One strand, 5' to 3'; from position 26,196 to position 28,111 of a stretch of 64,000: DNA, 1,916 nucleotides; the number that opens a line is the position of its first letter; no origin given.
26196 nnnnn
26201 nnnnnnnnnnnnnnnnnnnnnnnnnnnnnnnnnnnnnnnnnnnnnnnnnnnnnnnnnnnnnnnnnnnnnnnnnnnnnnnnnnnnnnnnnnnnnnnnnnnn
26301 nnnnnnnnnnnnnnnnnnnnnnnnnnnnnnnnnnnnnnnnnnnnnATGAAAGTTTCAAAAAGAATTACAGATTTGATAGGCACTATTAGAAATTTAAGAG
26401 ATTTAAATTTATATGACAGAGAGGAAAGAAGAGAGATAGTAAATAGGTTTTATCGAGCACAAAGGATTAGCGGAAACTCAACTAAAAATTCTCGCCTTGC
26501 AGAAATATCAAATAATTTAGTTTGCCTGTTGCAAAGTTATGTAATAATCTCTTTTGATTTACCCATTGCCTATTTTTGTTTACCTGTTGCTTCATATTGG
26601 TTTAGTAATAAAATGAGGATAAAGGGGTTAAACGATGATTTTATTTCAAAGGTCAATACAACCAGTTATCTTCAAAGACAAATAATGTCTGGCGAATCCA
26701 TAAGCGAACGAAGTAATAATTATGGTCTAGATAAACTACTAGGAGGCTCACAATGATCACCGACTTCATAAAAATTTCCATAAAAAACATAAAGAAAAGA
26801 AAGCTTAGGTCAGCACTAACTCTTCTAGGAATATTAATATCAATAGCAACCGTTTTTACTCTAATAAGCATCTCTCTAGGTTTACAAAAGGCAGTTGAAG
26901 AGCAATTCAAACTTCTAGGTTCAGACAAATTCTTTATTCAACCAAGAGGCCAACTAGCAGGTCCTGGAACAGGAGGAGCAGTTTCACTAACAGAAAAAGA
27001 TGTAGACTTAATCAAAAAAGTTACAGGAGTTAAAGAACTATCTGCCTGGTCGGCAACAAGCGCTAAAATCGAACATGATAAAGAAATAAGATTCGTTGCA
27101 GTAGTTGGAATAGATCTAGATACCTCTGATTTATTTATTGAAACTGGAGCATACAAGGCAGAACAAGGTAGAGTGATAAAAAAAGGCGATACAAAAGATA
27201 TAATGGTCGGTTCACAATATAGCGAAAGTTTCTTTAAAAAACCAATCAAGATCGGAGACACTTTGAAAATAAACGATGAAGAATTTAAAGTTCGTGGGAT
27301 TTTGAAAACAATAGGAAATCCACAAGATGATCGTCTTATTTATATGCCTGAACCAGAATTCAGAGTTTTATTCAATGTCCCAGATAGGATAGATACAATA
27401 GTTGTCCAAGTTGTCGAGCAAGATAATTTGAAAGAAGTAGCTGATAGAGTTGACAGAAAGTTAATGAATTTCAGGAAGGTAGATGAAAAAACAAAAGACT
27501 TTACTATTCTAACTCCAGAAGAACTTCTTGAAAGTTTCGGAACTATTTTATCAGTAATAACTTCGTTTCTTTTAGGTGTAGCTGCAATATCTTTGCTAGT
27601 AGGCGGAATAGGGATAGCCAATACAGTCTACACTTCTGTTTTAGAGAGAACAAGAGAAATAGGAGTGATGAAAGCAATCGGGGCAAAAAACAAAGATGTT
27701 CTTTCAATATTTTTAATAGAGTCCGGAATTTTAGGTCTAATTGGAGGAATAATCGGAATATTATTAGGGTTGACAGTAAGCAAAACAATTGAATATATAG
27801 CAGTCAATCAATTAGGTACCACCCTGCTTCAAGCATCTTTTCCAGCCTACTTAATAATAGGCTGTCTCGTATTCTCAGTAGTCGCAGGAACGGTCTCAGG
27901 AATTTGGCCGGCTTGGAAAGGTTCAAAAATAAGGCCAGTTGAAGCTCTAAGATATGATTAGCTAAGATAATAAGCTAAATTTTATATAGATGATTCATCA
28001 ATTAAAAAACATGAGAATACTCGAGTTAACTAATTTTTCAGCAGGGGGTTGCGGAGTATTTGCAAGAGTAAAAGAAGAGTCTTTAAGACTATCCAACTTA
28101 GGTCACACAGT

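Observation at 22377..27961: MacB-type ABC operon with two interleaved pairs of unknown small paralogous genes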

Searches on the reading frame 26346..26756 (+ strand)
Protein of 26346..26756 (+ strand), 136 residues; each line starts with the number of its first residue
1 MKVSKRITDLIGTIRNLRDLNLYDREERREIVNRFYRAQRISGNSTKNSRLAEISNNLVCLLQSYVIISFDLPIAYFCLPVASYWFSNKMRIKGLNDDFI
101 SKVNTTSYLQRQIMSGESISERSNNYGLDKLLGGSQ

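Call 3: search_protein_families(library=pfam, proteins=[window:26346-26756:+], max_evalue=1)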
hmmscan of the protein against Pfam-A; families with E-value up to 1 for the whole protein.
window:26346-26756:+ (136 aa): 0 families

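Call 4: search_protein_families(library=ncbifam, proteins=[window:26346-26756:+], max_evalue=1)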
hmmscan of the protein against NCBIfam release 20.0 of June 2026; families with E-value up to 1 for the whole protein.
window:26346-26756:+ (136 aa): 0 families

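Call 42: search_protein_families(library=phrogs, proteins=[window:26346-26753:+], max_evalue=1)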
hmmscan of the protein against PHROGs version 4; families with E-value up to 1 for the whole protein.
window:26346-26753:+ (136 aa): 0 families

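Call 43: search_protein_families(library=padloc, proteins=[window:26346-26753:+], max_evalue=1)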
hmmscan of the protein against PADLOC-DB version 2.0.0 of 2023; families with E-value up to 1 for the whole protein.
window:26346-26753:+ (136 aa): 0 families

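Call 81: find_related_loci(query=window:26346-26753:+, collection=metagenome_contigs, flank=4000)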
Query window:26346-26753:+ (136 aa) in metagenome_contigs; peptide patterns used: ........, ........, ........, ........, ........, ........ (x = any residue, [..] = any of these).
264 stretches matched a pattern; 1 encode a relative of the query (tblastn E <= 1e-3); 1 distinct loci.
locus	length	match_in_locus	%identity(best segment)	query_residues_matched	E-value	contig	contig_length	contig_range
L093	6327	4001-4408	100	1-136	2e-90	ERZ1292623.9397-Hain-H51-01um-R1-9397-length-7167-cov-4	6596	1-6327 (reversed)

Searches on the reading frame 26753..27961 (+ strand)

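Call 3: search_protein_families(library=pfam, proteins=[window:26753-27961:+], max_evalue=1)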
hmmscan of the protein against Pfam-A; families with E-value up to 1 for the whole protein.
window:26753-27961:+ (402 aa): 3 families
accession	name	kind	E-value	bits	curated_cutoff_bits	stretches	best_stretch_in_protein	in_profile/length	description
PF12704.14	MacB_PCD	-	4.4e-27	96.2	27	1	20-235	1-206/207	MacB-like periplasmic core domain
PF02687.27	FtsX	-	1.6e-22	80.2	25.5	1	276-394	3-119/120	FtsX-like permease C-terminal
PF02378.23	PTS_EIIC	-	0.55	9.7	30.7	1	278-389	66-181/319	Phosphotransferase system, EIIC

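Call 4: search_protein_families(library=ncbifam, proteins=[window:26753-27961:+], max_evalue=1)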
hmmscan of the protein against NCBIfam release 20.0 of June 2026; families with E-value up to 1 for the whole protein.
window:26753-27961:+ (402 aa): 13 families
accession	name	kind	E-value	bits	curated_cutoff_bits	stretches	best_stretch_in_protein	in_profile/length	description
NF007826.0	PRK10535.1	equivalog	8.9e-35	120.1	966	1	8-399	260-645/648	macrolide ABC transporter ATP-binding protein/permease MacB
TIGR02212.1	lolCE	equivalog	4.5e-25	88.4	362.45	1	18-402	22-411/411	lipoprotein-releasing ABC transporter permease subunit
TIGR03434.1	ADOP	subfamily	3.5e-23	81.6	622.3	1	125-402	533-803/803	ADOP family duplicated permease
NF038347.1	FtsX_Gpos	exception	9.7e-14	51.4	225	1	214-386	122-286/296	permease-like cell division protein FtsX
TIGR00439.2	FtsX_Gneg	equivalog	2e-13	50.2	255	1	215-381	118-281/292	permease-like cell division protein FtsX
NF038346.1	FtsX_actino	exception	1e-11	44.8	250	1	256-378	166-297/308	permease-like cell division protein FtsX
NF008076.0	PRK10814.1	exception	1.9e-11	43.6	473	1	283-402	277-399/399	lipoprotein-releasing ABC transporter permease subunit LolC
NF008357.0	PRK11146.1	exception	4.4e-10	39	439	1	61-349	61-348/414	lipoprotein-releasing ABC transporter permease subunit LolE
NF041854.1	ABC_perm_YbbP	equivalog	1.2e-06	26.8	999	1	165-400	138-369/806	putative ABC transporter permease subunit YbbP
TIGR02213.1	lolE_release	exception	1.4e-06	27.5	540.35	1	85-350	80-350/411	lipoprotein-releasing ABC transporter permease subunit LolE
TIGR01185.1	devC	equivalog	1.1e-05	24.6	290.35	1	214-351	208-339/380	ABC transporter permease DevC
NF047336.1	conj_memb_RcgA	subfamily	0.058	11.9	325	1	220-308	133-221/537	RcgA family putative transporter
NF038008.1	ABC_perm_DarB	equivalog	0.13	10.1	700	1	254-368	646-762/777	darobactin export ABC transporter permease subunit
